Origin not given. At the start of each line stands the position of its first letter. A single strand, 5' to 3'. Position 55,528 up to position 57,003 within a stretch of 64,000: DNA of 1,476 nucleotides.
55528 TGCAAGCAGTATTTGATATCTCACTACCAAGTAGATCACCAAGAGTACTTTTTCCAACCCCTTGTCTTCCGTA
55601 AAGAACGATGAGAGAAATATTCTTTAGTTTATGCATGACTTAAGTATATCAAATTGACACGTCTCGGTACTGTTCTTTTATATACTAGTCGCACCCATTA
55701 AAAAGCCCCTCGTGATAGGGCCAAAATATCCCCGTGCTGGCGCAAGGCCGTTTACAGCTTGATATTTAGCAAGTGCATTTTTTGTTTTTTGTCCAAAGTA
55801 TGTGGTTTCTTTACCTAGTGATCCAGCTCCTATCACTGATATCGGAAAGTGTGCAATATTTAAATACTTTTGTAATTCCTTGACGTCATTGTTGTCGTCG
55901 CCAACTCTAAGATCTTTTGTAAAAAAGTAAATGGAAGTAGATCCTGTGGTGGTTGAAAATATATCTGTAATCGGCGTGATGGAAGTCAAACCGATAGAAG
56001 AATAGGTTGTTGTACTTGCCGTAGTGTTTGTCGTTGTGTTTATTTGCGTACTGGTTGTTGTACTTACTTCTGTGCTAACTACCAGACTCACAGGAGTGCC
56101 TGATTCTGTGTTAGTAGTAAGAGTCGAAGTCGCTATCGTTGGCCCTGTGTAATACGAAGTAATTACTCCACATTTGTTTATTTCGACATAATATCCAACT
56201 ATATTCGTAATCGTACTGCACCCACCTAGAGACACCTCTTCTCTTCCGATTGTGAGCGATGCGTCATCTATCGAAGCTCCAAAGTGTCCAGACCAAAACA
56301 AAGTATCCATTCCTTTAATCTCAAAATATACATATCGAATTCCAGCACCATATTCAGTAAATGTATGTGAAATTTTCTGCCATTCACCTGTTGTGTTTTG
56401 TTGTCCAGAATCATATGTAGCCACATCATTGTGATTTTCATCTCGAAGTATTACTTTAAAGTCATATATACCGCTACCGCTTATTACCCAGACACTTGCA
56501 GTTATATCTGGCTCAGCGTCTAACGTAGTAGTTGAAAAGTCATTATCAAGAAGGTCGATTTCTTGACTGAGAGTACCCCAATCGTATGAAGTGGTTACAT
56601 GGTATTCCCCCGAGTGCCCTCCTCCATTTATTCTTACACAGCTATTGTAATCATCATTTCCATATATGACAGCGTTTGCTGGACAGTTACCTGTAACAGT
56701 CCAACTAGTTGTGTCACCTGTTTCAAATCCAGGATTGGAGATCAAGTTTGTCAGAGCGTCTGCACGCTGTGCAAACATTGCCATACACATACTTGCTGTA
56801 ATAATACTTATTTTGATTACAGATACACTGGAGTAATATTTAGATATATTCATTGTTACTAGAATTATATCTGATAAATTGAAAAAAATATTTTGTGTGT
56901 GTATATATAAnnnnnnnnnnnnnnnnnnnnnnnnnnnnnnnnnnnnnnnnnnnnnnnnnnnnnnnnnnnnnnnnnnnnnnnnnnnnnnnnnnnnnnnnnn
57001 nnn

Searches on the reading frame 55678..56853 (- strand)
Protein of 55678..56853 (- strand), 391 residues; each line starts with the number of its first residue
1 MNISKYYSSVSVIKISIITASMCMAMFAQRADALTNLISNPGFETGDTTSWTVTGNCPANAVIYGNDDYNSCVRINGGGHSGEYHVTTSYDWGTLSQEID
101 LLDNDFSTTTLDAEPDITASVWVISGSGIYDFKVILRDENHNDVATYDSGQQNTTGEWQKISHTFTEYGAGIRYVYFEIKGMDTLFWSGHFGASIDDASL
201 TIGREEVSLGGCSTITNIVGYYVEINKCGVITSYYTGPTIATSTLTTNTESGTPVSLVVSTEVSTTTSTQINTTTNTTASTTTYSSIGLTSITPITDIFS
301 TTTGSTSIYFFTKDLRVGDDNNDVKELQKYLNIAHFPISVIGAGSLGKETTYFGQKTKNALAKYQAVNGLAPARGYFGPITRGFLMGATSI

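Call 78: search_protein_families(library=pfam, max_evalue=0.00001, proteins=[window:55678-56853:-])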
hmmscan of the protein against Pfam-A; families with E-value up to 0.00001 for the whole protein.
window:55678-56853:- (391 aa): 2 families
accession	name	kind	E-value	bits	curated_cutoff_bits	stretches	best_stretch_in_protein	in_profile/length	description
PF04300.19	FBA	-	6.1e-22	78.7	32.4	1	36-202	9-175/175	F-box associated region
PF01471.23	PG_binding_1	-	6.1e-09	36.4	23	1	321-382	2-54/57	Putative peptidoglycan binding domain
